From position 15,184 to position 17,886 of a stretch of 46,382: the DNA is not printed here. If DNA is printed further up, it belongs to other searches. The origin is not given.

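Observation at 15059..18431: Three-gene PolB module bracketed by a 21/22-identical inverted motif sitting in promoter position at both ends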

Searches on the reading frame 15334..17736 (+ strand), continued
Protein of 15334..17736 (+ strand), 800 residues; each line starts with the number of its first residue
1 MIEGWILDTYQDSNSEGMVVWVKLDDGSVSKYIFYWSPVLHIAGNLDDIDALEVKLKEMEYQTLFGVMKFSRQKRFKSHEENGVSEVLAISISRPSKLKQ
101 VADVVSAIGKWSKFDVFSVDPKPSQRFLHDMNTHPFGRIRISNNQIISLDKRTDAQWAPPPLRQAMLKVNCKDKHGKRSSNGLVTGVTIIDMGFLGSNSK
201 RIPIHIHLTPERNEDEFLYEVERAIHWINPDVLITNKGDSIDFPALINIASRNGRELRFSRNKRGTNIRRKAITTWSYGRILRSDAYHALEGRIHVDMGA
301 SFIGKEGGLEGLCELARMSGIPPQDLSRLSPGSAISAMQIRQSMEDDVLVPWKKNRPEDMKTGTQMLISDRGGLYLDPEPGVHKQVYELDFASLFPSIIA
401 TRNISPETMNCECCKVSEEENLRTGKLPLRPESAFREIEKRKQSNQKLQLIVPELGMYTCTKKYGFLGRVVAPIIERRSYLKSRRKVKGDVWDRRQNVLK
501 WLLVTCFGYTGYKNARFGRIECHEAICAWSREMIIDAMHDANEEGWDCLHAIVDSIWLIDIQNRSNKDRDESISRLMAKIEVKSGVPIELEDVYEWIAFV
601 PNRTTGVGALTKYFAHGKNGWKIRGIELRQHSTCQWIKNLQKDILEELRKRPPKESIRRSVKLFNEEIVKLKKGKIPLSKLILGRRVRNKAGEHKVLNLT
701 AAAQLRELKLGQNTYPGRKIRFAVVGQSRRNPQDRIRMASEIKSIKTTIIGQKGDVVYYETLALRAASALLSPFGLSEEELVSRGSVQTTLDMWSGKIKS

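Call 58: search_solved_structures(query=window:15334-17736:+, max_evalue=0.001, show_alignments=1)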
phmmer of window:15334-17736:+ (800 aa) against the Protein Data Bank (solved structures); distinct sequences matched with E-value up to 0.001: 54.
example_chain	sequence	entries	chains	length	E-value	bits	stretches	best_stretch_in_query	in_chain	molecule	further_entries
4flt_A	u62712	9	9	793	5.1e-39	137.2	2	451-794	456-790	DNA polymerase 1 | Pyrococcus abyssi B family DNA polymerase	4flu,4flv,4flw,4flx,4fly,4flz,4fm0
4fm2_A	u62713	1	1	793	5.8e-38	133.7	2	451-794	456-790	DNA polymerase 1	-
5h12_A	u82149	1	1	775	1e-37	132.8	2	451-795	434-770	Deep Vent DNA Polymerase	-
1wn7_A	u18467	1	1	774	2.6e-35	124.9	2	451-794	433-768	Family B DNA Polymerase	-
2jgu_A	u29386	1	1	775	3.4e-35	124.5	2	451-795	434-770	DNA POLYMERASE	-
3a2f_A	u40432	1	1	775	4e-35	124.3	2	451-795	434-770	DNA polymerase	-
1wns_A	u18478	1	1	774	7.5e-35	123.4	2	451-794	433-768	DNA POLYMERASE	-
4k8z_A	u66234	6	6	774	7.6e-35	123.4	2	451-794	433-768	DNA polymerase | DNA polymerase,DNA polymerase,DNA polymerase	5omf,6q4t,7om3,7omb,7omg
6wya_A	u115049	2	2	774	1.6e-34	122.3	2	451-784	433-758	DNA polymerase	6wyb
4ahc_A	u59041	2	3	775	3.3e-34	121.3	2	451-795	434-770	DNA POLYMERASE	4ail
5vu5_A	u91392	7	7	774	5.7e-34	120.5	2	451-794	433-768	DNA polymerase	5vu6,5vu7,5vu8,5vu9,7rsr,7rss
9oat_A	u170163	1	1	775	6.5e-34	120.3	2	451-794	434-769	5-270, TNA polymerase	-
8s84_A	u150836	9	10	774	8.3e-34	119.9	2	451-794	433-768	DNA polymerase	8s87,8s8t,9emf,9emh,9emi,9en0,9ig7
7tqw_A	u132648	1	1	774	1.1e-33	119.5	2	451-794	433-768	DNA polymerase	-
7rsu_A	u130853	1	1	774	1.1e-33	119.5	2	451-794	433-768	DNA polymerase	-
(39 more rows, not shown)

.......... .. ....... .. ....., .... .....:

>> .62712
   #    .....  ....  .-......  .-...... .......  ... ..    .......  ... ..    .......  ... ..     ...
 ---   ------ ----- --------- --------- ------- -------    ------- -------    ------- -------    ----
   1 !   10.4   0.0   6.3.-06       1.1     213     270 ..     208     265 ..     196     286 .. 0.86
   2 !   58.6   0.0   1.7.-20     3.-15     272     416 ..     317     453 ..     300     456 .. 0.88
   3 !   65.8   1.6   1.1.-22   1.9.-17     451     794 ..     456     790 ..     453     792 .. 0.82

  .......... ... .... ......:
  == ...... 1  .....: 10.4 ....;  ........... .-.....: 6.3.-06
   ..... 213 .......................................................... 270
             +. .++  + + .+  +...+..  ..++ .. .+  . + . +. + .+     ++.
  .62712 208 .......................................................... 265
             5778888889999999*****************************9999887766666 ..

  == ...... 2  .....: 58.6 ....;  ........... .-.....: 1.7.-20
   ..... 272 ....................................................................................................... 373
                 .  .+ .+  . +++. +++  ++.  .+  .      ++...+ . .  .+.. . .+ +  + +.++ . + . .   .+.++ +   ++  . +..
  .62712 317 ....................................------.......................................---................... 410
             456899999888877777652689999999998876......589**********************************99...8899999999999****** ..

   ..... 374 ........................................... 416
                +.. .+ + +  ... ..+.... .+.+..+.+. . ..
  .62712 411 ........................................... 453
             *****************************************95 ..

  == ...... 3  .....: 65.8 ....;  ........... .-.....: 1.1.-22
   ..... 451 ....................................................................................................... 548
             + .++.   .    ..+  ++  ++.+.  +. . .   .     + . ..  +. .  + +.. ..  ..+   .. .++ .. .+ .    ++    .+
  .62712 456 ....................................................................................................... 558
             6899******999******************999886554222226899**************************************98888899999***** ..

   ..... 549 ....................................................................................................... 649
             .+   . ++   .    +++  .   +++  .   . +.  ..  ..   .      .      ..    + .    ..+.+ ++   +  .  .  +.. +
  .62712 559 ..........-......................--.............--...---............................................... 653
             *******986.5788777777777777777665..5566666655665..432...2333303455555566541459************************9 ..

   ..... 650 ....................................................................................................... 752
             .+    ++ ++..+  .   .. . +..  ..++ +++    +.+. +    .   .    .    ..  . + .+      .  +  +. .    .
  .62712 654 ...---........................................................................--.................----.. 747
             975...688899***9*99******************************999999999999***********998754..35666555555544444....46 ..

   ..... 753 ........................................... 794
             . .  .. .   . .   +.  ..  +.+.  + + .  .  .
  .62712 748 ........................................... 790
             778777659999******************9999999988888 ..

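Call 83: search_protein_families(library=pfam, proteins=[L163:2634-3479:+], max_evalue=0.0001)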
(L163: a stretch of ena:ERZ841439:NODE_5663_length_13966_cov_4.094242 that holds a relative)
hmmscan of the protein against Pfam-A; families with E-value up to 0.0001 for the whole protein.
L163:2634-3479:+ (281 aa): 0 families
